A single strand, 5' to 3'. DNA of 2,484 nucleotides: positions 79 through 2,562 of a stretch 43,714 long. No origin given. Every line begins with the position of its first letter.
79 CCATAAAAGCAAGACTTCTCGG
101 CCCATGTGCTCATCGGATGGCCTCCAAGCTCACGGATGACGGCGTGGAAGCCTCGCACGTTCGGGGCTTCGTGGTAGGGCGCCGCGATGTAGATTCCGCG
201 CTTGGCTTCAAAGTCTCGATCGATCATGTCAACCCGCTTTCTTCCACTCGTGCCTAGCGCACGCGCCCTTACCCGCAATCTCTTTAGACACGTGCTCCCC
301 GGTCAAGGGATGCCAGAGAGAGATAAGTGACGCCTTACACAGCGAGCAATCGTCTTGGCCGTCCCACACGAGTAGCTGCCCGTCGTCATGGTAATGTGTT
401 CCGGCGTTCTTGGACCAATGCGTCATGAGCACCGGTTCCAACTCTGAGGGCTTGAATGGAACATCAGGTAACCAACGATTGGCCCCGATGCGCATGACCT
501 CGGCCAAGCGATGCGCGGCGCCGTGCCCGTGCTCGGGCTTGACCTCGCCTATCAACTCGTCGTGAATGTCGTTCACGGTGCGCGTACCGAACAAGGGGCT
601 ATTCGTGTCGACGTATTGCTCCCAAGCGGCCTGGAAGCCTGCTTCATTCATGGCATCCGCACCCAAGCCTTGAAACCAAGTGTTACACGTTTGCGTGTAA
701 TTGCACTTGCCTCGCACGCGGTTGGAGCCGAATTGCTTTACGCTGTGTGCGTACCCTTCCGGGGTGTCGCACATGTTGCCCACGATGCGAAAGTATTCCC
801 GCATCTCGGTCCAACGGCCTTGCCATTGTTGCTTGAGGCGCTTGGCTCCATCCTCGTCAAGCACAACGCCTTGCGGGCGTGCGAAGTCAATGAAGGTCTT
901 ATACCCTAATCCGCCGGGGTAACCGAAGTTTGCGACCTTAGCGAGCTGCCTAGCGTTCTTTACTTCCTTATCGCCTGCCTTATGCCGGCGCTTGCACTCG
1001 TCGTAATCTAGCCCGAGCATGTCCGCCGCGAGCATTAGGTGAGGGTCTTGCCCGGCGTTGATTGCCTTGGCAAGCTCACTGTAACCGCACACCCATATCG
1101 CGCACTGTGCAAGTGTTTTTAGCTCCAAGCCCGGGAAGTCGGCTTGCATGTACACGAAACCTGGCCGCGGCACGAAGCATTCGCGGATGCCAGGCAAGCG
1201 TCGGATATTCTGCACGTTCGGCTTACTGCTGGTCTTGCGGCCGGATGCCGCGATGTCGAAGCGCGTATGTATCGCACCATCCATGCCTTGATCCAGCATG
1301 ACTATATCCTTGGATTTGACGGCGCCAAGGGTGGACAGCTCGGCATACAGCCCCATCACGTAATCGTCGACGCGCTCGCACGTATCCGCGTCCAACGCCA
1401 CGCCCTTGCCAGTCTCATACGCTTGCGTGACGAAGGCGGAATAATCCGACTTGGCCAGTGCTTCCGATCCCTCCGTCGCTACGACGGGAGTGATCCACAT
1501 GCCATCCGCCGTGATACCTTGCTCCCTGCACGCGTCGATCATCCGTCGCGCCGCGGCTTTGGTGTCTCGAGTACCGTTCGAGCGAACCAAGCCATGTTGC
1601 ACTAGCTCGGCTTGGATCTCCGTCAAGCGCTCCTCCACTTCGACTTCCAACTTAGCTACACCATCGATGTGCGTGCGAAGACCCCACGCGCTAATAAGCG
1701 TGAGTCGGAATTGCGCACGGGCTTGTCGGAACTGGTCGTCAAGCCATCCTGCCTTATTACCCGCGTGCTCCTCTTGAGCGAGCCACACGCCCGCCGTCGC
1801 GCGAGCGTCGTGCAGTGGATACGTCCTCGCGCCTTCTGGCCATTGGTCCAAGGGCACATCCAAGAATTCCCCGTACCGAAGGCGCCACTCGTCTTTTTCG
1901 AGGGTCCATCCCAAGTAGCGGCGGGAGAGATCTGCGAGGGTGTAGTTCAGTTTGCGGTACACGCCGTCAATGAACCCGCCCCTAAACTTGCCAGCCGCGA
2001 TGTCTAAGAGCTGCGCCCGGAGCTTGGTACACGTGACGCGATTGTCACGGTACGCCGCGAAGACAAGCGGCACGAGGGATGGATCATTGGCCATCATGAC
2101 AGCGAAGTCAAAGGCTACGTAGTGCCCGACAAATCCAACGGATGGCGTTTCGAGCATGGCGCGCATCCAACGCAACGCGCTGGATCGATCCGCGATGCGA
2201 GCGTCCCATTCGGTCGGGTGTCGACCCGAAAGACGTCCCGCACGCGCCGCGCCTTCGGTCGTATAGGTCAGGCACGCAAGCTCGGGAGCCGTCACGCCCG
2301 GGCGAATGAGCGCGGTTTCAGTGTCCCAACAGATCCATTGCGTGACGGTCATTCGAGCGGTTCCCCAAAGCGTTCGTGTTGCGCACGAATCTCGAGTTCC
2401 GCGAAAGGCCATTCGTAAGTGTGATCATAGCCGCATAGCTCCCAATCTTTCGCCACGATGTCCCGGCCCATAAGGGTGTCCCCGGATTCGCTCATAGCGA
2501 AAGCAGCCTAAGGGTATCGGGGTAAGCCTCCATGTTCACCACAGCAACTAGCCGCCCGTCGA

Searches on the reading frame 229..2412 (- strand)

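Call 10: search_protein_families(library=phrogs, proteins=[window:229-2412:-], max_evalue=0.001)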
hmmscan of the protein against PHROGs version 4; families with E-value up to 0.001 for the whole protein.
window:229-2412:- (727 aa): 3 families
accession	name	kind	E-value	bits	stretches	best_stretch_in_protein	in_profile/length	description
phrog_17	-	DNA, RNA and nucleotide metabolism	1.4e-45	156.8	1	27-654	673-1221/1445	DNA polymerase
phrog_2573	-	DNA, RNA and nucleotide metabolism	2.7e-09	37.7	1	409-641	5-246/336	DNA polymerase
phrog_10285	-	DNA, RNA and nucleotide metabolism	1.9e-06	28.2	1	408-501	44-127/321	DNA polymerase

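Call 61: search_protein_families(library=pfam, proteins=[window:229-2412:-], max_evalue=0.01)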
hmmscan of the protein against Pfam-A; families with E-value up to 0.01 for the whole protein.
window:229-2412:- (727 aa): 2 families
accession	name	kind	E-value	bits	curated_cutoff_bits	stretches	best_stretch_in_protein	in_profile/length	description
PF00476.26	DNA_pol_A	-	6.3e-24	85.1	34.3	1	334-642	54-359/381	DNA polymerase family A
PF01612.26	DNA_pol_A_exo1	-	0.0015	18.8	23.6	1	68-191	63-150/173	3'-5' exonuclease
